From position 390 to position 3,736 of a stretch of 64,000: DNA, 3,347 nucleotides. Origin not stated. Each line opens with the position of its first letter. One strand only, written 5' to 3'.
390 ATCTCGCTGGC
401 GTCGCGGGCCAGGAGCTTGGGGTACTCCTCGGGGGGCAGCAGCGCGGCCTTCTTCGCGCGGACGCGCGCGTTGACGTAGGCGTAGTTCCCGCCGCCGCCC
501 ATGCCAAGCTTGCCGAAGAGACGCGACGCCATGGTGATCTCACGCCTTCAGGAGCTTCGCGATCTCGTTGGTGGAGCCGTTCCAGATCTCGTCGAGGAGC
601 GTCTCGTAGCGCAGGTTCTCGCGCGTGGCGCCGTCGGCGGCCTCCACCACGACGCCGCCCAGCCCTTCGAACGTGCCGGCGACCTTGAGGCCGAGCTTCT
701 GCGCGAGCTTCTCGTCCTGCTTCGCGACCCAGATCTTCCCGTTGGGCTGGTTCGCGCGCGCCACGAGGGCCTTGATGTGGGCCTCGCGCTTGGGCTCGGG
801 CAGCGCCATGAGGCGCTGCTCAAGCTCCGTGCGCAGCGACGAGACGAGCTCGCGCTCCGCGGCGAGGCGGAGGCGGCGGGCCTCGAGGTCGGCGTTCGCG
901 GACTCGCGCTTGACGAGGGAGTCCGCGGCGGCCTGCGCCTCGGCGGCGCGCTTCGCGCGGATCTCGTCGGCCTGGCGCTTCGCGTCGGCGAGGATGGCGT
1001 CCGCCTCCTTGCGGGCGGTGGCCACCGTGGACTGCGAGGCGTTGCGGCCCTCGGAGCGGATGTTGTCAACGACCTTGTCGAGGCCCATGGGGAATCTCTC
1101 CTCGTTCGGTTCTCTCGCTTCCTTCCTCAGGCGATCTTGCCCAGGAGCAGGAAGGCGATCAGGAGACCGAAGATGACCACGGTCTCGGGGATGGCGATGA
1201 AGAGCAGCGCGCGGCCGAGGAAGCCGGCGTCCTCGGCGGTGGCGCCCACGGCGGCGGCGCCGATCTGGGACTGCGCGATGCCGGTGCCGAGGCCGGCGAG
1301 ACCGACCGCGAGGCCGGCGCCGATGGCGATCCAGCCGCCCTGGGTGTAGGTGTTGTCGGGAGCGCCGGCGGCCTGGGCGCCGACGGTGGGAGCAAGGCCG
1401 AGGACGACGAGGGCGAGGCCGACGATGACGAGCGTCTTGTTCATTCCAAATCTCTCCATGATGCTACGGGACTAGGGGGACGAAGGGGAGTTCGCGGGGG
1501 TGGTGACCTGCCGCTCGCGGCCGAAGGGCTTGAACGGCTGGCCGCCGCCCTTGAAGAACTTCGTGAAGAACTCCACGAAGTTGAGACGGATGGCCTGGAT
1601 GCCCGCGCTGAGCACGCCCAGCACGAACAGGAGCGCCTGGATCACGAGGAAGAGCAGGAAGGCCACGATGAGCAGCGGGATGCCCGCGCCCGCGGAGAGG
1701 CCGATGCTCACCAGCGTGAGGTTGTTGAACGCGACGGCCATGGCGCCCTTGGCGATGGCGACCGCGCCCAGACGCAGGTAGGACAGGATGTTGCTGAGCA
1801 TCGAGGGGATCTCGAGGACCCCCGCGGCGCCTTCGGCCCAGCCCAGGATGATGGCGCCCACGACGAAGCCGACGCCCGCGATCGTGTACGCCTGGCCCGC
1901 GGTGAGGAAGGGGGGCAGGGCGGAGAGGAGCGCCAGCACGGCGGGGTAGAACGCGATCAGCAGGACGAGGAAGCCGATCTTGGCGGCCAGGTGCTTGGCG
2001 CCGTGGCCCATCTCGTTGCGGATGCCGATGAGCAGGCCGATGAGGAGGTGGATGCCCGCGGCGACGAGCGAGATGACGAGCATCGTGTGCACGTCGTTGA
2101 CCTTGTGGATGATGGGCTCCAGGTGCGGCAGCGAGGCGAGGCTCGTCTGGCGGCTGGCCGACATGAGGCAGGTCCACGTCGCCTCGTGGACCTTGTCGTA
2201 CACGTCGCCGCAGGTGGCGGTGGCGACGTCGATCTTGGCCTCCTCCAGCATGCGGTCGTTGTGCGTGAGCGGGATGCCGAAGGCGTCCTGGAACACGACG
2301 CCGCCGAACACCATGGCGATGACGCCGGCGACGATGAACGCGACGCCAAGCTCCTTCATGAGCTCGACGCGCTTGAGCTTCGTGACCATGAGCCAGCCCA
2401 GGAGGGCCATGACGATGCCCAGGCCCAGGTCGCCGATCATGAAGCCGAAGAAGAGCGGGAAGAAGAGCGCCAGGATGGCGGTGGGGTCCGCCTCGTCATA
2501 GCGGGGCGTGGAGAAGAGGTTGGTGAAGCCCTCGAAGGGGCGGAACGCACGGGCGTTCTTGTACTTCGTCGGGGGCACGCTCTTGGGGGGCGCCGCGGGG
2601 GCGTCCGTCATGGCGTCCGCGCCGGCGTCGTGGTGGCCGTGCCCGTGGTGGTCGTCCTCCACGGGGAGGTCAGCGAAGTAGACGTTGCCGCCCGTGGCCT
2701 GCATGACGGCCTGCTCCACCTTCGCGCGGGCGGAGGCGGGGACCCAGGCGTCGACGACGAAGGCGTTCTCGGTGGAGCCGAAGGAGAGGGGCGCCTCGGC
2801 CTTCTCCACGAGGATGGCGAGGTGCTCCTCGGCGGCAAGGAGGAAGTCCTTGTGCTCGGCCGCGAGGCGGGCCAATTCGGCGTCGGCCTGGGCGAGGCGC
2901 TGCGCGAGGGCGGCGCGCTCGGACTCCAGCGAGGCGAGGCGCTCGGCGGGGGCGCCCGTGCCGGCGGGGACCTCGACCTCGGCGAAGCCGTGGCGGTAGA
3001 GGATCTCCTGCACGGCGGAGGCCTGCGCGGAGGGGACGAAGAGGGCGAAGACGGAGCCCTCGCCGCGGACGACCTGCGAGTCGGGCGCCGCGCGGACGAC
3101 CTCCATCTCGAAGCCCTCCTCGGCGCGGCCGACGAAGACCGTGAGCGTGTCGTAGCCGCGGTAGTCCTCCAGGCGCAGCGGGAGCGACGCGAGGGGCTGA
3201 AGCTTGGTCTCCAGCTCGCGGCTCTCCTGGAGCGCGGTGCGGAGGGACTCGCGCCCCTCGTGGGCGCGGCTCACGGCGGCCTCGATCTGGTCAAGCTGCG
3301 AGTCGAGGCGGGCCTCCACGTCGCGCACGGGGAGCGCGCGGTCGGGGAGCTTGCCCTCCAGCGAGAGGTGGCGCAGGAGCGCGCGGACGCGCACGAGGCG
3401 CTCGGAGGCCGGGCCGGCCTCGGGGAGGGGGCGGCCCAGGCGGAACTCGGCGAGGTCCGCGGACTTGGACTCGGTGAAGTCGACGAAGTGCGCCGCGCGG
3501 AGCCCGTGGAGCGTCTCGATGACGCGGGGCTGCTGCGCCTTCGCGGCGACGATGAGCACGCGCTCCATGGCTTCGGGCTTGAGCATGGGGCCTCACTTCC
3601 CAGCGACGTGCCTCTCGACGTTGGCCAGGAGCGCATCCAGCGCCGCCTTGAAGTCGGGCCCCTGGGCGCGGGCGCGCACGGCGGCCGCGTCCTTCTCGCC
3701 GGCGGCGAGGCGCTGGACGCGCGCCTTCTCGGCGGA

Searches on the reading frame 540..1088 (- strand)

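Call 66: search_protein_families(library=pfam, proteins=[window:540-1088:-], max_evalue=0.0001)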
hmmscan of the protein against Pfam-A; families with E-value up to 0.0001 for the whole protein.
window:540-1088:- (182 aa): 1 family
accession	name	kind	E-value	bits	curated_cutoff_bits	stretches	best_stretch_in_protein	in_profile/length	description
PF01991.23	vATP-synt_E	-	3.8e-10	40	24.2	1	10-180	2-198/199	ATP synthase (E/31 kDa) subunit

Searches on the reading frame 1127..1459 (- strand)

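Call 66: search_protein_families(library=pfam, proteins=[window:1127-1459:-], max_evalue=0.0001)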
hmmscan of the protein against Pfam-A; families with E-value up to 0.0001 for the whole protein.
window:1127-1459:- (110 aa): 1 family
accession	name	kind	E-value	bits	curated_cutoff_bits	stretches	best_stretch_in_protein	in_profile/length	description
PF00137.26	ATP-synt_C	-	1.3e-16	61.1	24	1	46-105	1-60/60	ATP synthase subunit C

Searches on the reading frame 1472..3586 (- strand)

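Call 66: search_protein_families(library=pfam, proteins=[window:1472-3586:-], max_evalue=0.0001)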
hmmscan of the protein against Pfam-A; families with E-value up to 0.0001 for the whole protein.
window:1472-3586:- (704 aa): 1 family
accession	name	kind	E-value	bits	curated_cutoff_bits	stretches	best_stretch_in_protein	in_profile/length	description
PF01496.24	V_ATPase_I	-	1.5e-30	106.3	30.7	2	267-440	300-461/815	V-type ATPase 116kDa subunit family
